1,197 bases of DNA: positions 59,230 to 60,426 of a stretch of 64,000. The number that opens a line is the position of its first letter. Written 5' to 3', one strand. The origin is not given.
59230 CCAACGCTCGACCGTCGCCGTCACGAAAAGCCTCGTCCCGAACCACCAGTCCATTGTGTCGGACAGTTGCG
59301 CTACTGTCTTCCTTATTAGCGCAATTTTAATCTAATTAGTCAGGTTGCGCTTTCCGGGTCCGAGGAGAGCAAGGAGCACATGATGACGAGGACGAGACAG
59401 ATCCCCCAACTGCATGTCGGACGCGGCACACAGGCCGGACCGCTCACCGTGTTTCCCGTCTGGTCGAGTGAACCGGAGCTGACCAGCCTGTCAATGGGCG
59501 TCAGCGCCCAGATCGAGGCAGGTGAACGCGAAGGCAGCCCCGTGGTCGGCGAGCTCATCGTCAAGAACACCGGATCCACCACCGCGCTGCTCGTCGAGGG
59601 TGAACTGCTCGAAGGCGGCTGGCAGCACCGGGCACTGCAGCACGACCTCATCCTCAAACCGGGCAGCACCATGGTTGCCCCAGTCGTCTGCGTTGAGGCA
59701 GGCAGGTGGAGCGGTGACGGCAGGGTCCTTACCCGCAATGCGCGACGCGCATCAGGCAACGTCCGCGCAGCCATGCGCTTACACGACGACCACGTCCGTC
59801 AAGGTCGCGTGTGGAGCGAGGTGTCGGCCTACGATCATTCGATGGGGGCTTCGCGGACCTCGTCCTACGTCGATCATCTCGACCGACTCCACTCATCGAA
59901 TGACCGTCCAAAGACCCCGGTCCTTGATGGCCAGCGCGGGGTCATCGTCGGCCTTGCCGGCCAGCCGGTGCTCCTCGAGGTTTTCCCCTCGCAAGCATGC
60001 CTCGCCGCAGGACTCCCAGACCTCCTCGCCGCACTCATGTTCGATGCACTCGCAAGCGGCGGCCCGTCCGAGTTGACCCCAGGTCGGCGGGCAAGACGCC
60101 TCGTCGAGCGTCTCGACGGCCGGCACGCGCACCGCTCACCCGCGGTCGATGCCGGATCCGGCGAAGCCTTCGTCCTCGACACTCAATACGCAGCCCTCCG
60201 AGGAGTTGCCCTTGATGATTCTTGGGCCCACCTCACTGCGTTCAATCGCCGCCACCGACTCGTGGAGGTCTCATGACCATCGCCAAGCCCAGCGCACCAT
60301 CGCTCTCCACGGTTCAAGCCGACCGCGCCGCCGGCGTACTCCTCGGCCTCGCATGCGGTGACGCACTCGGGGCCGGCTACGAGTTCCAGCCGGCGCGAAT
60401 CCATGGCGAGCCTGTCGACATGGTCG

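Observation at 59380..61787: Translationally coupled ARPP-like protein plus ARG::CX5R-phosphatase fusion: an uncharacterised ADP-ribose/NAD-derived nucleotide module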

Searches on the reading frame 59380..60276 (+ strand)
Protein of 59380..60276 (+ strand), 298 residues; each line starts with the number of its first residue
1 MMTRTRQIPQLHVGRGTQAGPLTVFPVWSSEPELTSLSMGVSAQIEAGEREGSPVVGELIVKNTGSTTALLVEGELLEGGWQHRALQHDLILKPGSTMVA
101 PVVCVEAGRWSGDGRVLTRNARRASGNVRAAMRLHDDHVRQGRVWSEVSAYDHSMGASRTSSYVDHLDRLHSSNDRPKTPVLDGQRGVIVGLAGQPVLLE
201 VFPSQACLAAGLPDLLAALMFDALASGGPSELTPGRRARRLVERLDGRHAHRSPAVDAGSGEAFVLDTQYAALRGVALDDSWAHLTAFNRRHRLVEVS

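Call 5: search_protein_families(library=pfam, proteins=[window:59380-60276:+], max_evalue=0.1)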
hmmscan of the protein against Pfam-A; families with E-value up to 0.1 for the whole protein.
window:59380-60276:+ (298 aa): 1 family
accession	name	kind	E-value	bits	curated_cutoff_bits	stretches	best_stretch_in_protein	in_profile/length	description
PF20208.3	ARPP-1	-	3e-59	201.2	27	1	10-288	1-297/297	ARG and Rhodanese-Phosphatase-superfamily-associated Protein domain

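Call 6: search_protein_families(library=padloc, proteins=[window:59380-60276:+], max_evalue=0.01)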
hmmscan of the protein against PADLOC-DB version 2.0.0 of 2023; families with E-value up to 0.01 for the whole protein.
window:59380-60276:+ (298 aa): 0 families

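Call 7: search_protein_families(library=ncbifam, proteins=[window:59380-60276:+], max_evalue=0.01)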
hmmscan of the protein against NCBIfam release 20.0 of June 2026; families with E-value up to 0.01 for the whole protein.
window:59380-60276:+ (298 aa): 0 families

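Call 13: find_homologous_proteins(query=window:59380-60276:+, max_evalue=0.00001)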
Query window:59380-60276:+ (298 aa): 484 proteins with E <= 0.00001 among 8000 candidates; the best 120 are listed.
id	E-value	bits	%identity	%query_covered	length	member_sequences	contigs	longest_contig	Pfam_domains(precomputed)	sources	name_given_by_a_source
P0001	1.8e-175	600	91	100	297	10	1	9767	PF20208.4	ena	-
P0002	9.0e-167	572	87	100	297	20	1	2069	PF20208.4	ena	-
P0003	8.6e-162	556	85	100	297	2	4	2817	PF20208.4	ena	-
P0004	2.2e-161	554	85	100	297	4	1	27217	PF20208.4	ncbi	-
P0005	8.5e-161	552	84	100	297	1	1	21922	PF20208.4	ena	-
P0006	1.0e-155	536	81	100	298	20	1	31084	PF20208.4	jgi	jgi:hypothetical protein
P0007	2.5e-155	534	81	100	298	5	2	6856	PF20208.4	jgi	jgi:hypothetical protein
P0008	1.9e-151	522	80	100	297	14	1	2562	PF20208.4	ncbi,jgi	jgi:hypothetical protein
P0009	6.1e-126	438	68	100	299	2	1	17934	PF20208.4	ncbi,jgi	jgi:hypothetical protein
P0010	3.7e-124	432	67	100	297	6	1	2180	PF20208.4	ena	-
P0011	1.6e-123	430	70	99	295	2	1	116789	PF20208.4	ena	-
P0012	2.9e-123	429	65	100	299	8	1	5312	PF20208.4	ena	-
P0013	1.3e-121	424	66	100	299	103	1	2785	PF20208.4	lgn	-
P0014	7.4e-119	415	64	100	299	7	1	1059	PF20208.4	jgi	jgi:hypothetical protein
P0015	1.8e-118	413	66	100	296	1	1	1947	PF20208.4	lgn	-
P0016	2.5e-117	410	66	98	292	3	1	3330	PF20208.4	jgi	jgi:hypothetical protein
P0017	1.2e-113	397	65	98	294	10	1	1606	PF20208.4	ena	-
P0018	2.2e-113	397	66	98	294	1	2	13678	PF20208.4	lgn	-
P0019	1.8e-112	394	63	99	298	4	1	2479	PF20208.4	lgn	-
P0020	2.5e-112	393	65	98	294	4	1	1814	PF20208.4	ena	-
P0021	3.1e-107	376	62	99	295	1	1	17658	PF20208.4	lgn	-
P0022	7.0e-100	352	54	99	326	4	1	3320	PF20208.4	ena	-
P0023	3.6e-99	350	58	98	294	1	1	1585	PF20208.4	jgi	jgi:hypothetical protein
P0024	4.9e-92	327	90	56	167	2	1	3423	PF20208.4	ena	-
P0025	4.5e-90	320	51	99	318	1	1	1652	PF20208.4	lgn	-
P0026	6.9e-89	316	53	98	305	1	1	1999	PF20208.4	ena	-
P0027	3.9e-88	314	53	97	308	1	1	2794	PF20208.4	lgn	-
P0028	3.7e-87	311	50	98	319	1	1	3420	PF20208.4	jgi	jgi:hypothetical protein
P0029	1.1e-86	309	49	98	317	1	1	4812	PF20208.4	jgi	jgi:hypothetical protein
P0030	4.6e-86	307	52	97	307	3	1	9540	PF20208.4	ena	-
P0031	1.4e-83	299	51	99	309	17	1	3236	PF20208.4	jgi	-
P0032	1.8e-83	298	51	97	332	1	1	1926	PF20208.4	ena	-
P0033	3.1e-83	298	50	98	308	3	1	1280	PF20208.4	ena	-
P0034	3.8e-80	288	48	99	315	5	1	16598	PF20208.4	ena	-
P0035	5.7e-79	284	48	99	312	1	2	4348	PF20208.4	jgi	jgi:hypothetical protein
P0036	7.0e-76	274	48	98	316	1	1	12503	PF20208.4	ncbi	-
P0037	5.7e-75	271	48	98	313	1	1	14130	PF20208.4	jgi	-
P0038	1.6e-74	269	46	97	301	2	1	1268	PF20208.4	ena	-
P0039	2.2e-74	269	54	84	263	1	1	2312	PF20208.4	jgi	-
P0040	3.7e-74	268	48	97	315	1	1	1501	PF20208.4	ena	-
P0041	3.9e-74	268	47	100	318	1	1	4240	PF20208.4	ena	-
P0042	5.5e-74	267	47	100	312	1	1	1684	PF20208.4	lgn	-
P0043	7.8e-74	267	49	97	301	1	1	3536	PF20208.4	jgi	jgi:hypothetical protein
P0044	2.1e-73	265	48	98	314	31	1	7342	PF20208.4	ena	-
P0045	2.6e-73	265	46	100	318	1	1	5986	PF20208.4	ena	-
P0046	3.2e-73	265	47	100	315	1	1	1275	PF20208.4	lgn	-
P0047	3.4e-73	265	46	100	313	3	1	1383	PF20208.4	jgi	-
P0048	6.9e-73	264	48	98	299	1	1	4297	PF20208.4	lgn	-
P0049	7.0e-73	264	48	98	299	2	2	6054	PF20208.4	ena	-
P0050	7.3e-73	264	47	98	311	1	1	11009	PF20208.4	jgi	jgi:hypothetical protein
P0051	1.1e-72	263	49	97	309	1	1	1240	PF20208.4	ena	-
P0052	1.1e-72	263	47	100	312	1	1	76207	PF20208.4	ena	-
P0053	1.3e-72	263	47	99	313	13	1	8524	PF20208.4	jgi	-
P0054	1.5e-72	263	46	98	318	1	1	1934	PF20208.4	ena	-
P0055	1.6e-72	263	45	92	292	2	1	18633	PF20208.4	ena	-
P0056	1.8e-72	262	46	98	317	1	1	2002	PF20208.4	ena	-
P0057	1.9e-72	262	45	100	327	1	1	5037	PF20208.4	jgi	-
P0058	2.0e-72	262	46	98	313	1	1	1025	PF20208.4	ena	-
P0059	2.3e-72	262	46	100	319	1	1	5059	PF20208.4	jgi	jgi:hypothetical protein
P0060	2.7e-72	262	49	98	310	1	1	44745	PF20208.4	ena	-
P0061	3.5e-72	261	45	100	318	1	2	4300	PF20208.4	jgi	-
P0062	4.3e-72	261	49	98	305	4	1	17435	PF20208.4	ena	-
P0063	4.3e-72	261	47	100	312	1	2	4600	PF20208.4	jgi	-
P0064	5.4e-72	261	47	97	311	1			PF20208.4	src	-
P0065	5.6e-72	261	46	100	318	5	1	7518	PF20208.4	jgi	-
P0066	5.7e-72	261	48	98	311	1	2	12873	PF20208.4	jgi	jgi:hypothetical protein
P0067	5.8e-72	261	46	100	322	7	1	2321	PF20208.4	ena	-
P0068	7.2e-72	260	46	100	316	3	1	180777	PF20208.4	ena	-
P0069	7.4e-72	260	47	98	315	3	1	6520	PF20208.4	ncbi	-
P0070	8.3e-72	260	48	98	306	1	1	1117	PF20208.4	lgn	-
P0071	9.7e-72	260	46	99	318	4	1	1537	PF20208.4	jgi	-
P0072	1.1e-71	260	46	99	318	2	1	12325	PF20208.4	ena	-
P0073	1.4e-71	260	47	100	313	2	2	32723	PF20208.4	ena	-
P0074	1.4e-71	259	45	100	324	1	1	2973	PF20208.4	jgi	jgi:hypothetical protein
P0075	1.6e-71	259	47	98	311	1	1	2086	PF20208.4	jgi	jgi:hypothetical protein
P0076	1.6e-71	259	49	98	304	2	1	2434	PF20208.4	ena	-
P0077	1.7e-71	259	67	62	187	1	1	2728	PF20208.4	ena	-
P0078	2.0e-71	259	45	98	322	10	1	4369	PF20208.4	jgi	-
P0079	2.4e-71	259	46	98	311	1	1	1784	PF20208.4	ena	-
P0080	3.1e-71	258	46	98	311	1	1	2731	PF20208.4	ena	-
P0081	4.3e-71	258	50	97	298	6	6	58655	PF20208.4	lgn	-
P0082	4.7e-71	258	45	97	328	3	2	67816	PF20208.4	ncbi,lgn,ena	-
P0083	6.7e-71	257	46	98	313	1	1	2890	PF20208.4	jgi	jgi:hypothetical protein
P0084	8.1e-71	257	46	97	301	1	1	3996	PF20208.4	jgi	jgi:hypothetical protein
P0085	8.2e-71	257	49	96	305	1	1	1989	PF20208.4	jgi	jgi:hypothetical protein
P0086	8.8e-71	257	47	100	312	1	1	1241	PF20208.4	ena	-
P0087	9.0e-71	257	45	100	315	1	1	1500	PF20208.4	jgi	jgi:hypothetical protein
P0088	9.4e-71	257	49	97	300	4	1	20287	PF20208.4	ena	-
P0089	9.5e-71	257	44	99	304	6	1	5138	PF20208.4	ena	-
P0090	1.0e-70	257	46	98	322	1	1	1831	PF20208.4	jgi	-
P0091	3.2e-70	255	44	97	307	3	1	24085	PF20208.4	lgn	-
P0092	3.6e-70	255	46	98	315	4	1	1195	PF20208.4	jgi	jgi:hypothetical protein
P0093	4.3e-70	255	47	98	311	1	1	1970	PF20208.4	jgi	jgi:hypothetical protein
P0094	7.6e-70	254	45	100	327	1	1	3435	PF20208.4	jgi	jgi:hypothetical protein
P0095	8.5e-70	254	47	98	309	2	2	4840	PF20208.4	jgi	jgi:hypothetical protein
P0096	1.2e-69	253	45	98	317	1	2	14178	PF20208.4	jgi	jgi:hypothetical protein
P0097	1.9e-69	252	45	98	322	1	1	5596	PF20208.4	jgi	-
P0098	2.4e-69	252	47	98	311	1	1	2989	PF20208.4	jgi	jgi:hypothetical protein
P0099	2.4e-69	252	44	100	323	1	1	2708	PF20208.4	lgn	-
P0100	2.5e-69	252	44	100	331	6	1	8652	PF20208.4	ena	-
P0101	3.2e-69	252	47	98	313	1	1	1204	PF20208.4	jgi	jgi:hypothetical protein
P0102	3.3e-69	252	45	100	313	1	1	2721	PF20208.4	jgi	jgi:hypothetical protein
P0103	3.6e-69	252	44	100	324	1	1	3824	PF20208.4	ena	-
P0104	4.8e-69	251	46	98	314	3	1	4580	PF20208.4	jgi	jgi:hypothetical protein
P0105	7.4e-69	251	47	98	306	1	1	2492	PF20208.4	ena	-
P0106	7.9e-69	250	44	98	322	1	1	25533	PF20208.4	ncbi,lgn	-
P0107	9.2e-69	250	43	100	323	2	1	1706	PF20208.4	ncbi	-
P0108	9.3e-69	250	43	99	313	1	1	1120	PF20208.4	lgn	-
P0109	9.3e-69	250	46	98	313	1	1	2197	PF20208.4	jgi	-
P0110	9.5e-69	250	46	99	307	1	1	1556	PF20208.4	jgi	jgi:hypothetical protein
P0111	1.1e-68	250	44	100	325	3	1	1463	PF20208.4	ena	-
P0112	1.8e-68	249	49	97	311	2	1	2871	PF20208.4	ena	-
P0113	1.8e-68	249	49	98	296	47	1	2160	PF20208.4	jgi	-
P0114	2.4e-68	249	44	100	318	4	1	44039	PF20208.4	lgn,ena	-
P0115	2.4e-68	249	46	98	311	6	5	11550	PF20208.4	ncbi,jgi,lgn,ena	jgi:hypothetical protein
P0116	2.7e-68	249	45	100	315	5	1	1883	PF20208.4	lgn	-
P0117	2.8e-68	249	46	98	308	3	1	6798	PF20208.4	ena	-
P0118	2.8e-68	249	46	98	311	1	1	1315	PF20208.4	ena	-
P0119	3.1e-68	248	48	98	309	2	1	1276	PF20208.4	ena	-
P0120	3.1e-68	248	44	100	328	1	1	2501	PF20208.4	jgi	jgi:hypothetical protein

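Call 15: find_related_loci(query=A1, collection=genome_contigs, flank=8000)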
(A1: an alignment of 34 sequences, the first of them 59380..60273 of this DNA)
Query A1 (298 aa) in genome_contigs; peptide patterns used: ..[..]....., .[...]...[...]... (x = any residue, [..] = any of these).
600 stretches matched a pattern (row limit reached: there are more); 568 encode a relative of the query (tblastn E <= 1e-3); the best 80 are kept; 80 distinct loci.
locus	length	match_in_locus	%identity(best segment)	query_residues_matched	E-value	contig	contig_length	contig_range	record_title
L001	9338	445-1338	85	1-298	4e-167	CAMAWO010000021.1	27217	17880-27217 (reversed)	MAG: Bifidobacterium breve isolate MaH-09apr19-236 genome assembly, contig: MaH-09apr19-C3991, whole genome shotgun sequ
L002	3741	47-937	66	1-298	7e-130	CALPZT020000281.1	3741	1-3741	MAG: Bifidobacterium breve isolate HRSG-H1-bin-101 genome assembly, contig: HRSG-H1-C33522, whole genome shotgun sequenc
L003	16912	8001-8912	47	8-296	2e-77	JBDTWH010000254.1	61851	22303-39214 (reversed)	MAG: Actinomycetota bacterium isolate cluster3_bin.87 NODE_1061_length_61851_cov_59.990550, whole genome shotgun sequenc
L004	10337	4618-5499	48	8-298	3e-77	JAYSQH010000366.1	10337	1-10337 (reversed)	MAG: Phycicoccus sp. isolate GFS_11701 GFS_11701_365, whole genome shotgun sequence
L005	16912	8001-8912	44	1-297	1e-75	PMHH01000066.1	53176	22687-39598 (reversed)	MAG: Acidimicrobiaceae bacterium isolate palsa_693 73.20120600_P3S.7_contig_715, whole genome shotgun sequence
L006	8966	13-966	45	1-298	3e-73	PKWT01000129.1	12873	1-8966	MAG: Micrococcales bacterium isolate palsa_659 73.20120500_P28.26_contig_2623, whole genome shotgun sequence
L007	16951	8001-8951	44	8-298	5e-73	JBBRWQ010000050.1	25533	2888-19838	MAG: Actinomycetales bacterium isolate La4_metabat2.030 La4_metabat2.030_K_261898_L_25533_cov_26.3543, whole genome shot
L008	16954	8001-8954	46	1-298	1e-72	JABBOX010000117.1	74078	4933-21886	MAG: Phycicoccus sp. isolate KJC.3 NODE_20_length_74078_cov_3.64782, whole genome shotgun sequence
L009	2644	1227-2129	45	8-297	2e-69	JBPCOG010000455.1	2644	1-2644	MAG: Lapillicoccus sp. isolate TH_ant_mag_150 S1Ck127_6992444_flag_0_multi_9.0000_len_2644, whole genome shotgun sequenc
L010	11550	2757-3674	46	8-298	5e-74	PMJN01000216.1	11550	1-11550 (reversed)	MAG: Micrococcales bacterium isolate fen_678 73.20120600_E2D.69_contig_12324, whole genome shotgun sequence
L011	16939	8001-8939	43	5-298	4e-59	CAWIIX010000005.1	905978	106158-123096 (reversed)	MAG: uncultured Actinomycetota bacterium isolate MFD09286.bin.2.29 genome assembly, contig: contig_11729, whole genome s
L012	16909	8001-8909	50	5-297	2e-90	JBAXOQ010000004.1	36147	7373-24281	MAG: Actinomycetes bacterium isolate ELA509 MAG509_4, whole genome shotgun sequence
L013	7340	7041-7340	90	1-100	1e-54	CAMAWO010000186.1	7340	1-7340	MAG: Bifidobacterium breve isolate MaH-09apr19-236 genome assembly, contig: MaH-09apr19-C25082, whole genome shotgun seq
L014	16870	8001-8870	38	7-294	1e-44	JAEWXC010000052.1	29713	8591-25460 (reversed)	MAG: Actinomycetes bacterium isolate OH_SFB_121 k127_230611, whole genome shotgun sequence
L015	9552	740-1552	41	10-295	6e-44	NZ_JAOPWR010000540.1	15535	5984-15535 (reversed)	MAG: Pseudonocardia sp. isolate RYN_179 scaffold_1229595, whole genome shotgun sequence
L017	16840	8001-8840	42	10-298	2e-43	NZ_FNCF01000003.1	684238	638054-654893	Klenkia brasiliensis strain DSM 44526, whole genome shotgun sequence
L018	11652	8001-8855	42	11-292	1e-41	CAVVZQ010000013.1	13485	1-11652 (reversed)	MAG: uncultured Actinomycetota bacterium isolate MFD09779.bin.1.66 genome assembly, contig: contig_69562, whole genome s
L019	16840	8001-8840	42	10-298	9e-42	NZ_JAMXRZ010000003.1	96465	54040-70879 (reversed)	Klenkia sp. PcliD-1-E NODE_3_length_96465_cov_22.028255, whole genome shotgun sequence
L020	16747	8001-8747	45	5-255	3e-41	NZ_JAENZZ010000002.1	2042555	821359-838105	Blastococcus sp. TML/M2B tmlm2b000002, whole genome shotgun sequence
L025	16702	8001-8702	45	10-246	9e-39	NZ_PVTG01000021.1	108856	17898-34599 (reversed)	Geodermatophilus tzadiensis strain DSM 45416 Ga0056088_121, whole genome shotgun sequence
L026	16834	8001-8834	39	10-298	2e-38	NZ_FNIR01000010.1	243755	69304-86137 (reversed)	Klenkia soli strain DSM 45843, whole genome shotgun sequence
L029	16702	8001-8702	43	10-246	2e-36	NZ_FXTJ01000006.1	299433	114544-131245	Geodermatophilus aquaeductus strain DSM 46834, whole genome shotgun sequence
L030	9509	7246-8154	36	8-295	1e-40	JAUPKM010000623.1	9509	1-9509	MAG: Actinomycetota bacterium isolate erpe_2018_pw_0hr_WHONDRS-PP48-000085_B_bin.27 scaffold_2135915, whole genome shotg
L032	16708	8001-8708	41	11-244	1e-34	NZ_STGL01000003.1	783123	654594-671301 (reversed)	Nocardioides sp. GY 10127 Scaffold2_1, whole genome shotgun sequence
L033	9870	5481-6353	31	8-295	2e-34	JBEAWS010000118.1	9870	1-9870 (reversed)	MAG: Actinomycetota bacterium isolate NASQAN2011_265_B_bin.46 scaffold_1044811, whole genome shotgun sequence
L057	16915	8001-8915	29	1-288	4e-22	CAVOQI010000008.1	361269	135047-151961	MAG: uncultured beta proteobacterium isolate MFD09848.bin.2.47 genome assembly, contig: contig_3834, whole genome shotgu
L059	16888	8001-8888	30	10-296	5e-22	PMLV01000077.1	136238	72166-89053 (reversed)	MAG: Acidimicrobiaceae bacterium isolate palsa_740 73.20120700_P3D.127_contig_20225, whole genome shotgun sequence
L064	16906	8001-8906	31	2-289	3e-21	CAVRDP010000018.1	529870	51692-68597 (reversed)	MAG: uncultured Planctomycetia bacterium isolate MFD01231.bin.2.30 genome assembly, contig: contig_12777, whole genome s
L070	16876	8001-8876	31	11-289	9e-21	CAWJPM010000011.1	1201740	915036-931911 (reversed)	MAG: Pirellulales bacterium isolate MFD04492.bin.2.107 genome assembly, contig: contig_204, whole genome shotgun sequenc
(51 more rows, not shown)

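Call 25: search_solved_structures(query=A2, max_evalue=1)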
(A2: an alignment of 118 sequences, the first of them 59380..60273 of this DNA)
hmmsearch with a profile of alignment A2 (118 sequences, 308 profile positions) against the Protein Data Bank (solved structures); distinct sequences matched with E-value up to 1: 0.

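Call 31: predict_structure(alignment_id=A2)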
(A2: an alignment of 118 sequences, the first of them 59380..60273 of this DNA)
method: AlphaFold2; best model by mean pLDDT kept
length: 298 residues; sequences in the alignment: 118
mean_pLDDT: 90.8   pTM: 0.90
mean pLDDT of the five models: 90.8, 90.3, 90.2, 89.6, 89.3
residues with pLDDT >= 90: 219; 70-90: 65; 50-70: 12; < 50: 2
segments of 3 or more residues with pLDDT < 50: none
pLDDT, mean of each block of 10 residues (from residue 1): 86 95 96 94 92 84 97 93 93 97 84 76 92 90 93 86 88 74 97 96 96 93 87 97 94 95 95 94 96 72
secondary structure, 60 per line:
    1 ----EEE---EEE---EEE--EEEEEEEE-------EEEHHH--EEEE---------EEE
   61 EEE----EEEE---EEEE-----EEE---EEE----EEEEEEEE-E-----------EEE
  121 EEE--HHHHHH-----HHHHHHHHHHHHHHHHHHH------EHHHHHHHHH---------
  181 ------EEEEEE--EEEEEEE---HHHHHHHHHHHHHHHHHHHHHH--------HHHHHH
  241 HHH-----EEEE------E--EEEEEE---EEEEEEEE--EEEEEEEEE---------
elements in order: E5-7 E11-13 E17-19 E22-29 E37-39 E45-48 E58-63 E68-71 E75-78 E84-86 E90-92 E97-104 E118-123 H126-131 H137-155 H163-171 E187-192 E195-201 H205-226 H235-243 E249-252 E262-267 E271-278 E281-289

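Call 35: fold_search(model_id=the predicted structure, library=pdb)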
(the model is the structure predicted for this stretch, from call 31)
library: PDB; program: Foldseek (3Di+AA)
matches with E <= 10: 649; with E <= 0.001: 0
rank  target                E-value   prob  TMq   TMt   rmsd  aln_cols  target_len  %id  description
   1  3e38_B                4.9e-02  0.77  0.17  0.15   9.2       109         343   11  CRYSTAL STRUCTURE OF A TWO-DOMAIN PROTEIN CONTAINING PREDICTED PHP-LIKE METAL-DEPENDENT PHOSPHOESTERASE (BVU_3505) FRO (released 2008-10-07)
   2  5k6o                  7.4e-02  0.06  0.08  0.04  15.0       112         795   15  Structure of a GH3 b-glucosidase from cow rumen metagenome in complex with galactose (released 2016-10-05)
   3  5tz7_B                8.4e-02  0.06  0.13  0.13  18.1       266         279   10  Crystal Structure of CurK Dehydratase D1169N Inactive Mutant (released 2017-01-11)
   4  3kg6_A                8.4e-02  0.04  0.11  0.11  20.2       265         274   11  Dehydratase domain from CurF module of Curacin polyketide synthase (released 2010-01-19)
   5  5tz5_B                1.0e-01  0.04  0.12  0.13  18.0       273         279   11  Crystal Structure of CurK Dehydratase H996F Inactive Mutant (released 2017-01-11)
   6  3kg9_B                1.1e-01  0.05  0.12  0.13  19.2       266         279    9  Dehydratase domain from CurK module of Curacin polyketide synthase (released 2010-01-19)
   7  3e38_A                1.3e-01  0.57  0.17  0.15   9.2       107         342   12  CRYSTAL STRUCTURE OF A TWO-DOMAIN PROTEIN CONTAINING PREDICTED PHP-LIKE METAL-DEPENDENT PHOSPHOESTERASE (BVU_3505) FRO (released 2008-10-07)
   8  5ghu                  1.4e-01  0.47  0.17  0.23  10.3       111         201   14  Crystal structure of YadV chaperone at 1.63 Angstrom (released 2017-06-28)
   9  6i7s_G                1.9e-01  0.03  0.09  0.04  19.1       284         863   11  Microsomal triglyceride transfer protein (released 2019-08-21)
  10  3kg6_D                2.4e-01  0.02  0.11  0.11  21.7       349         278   10  Dehydratase domain from CurF module of Curacin polyketide synthase (released 2010-01-19)
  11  3gll                  2.6e-01  0.02  0.11  0.08  21.0       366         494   10  Crystal structure of Polynucleotide Phosphorylase (PNPase) core (released 2009-06-09)
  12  1xvs_A                2.9e-01  0.14  0.11  0.24  13.4       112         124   11  Crystal structure of apaG Protein from Vibrio cholerae (released 2004-12-14)
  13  8qk4_B                2.9e-01  0.04  0.13  0.14  18.7       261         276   10  Dehydratase domain (PksJ DH1) from the bacillaene trans-AT PKS (released 2024-09-25)
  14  4oob                  2.9e-01  0.03  0.12  0.13  16.6       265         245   10  Crystal structure of HtdX(Rv0241c) from Mycobacterium tuberculosis (released 2015-02-04)
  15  4e2g_A                3.1e-01  0.04  0.07  0.16  16.7       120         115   16  Crystal structure of Cupin fold protein Sthe2323 from Sphaerobacter thermophilus (released 2012-03-21)
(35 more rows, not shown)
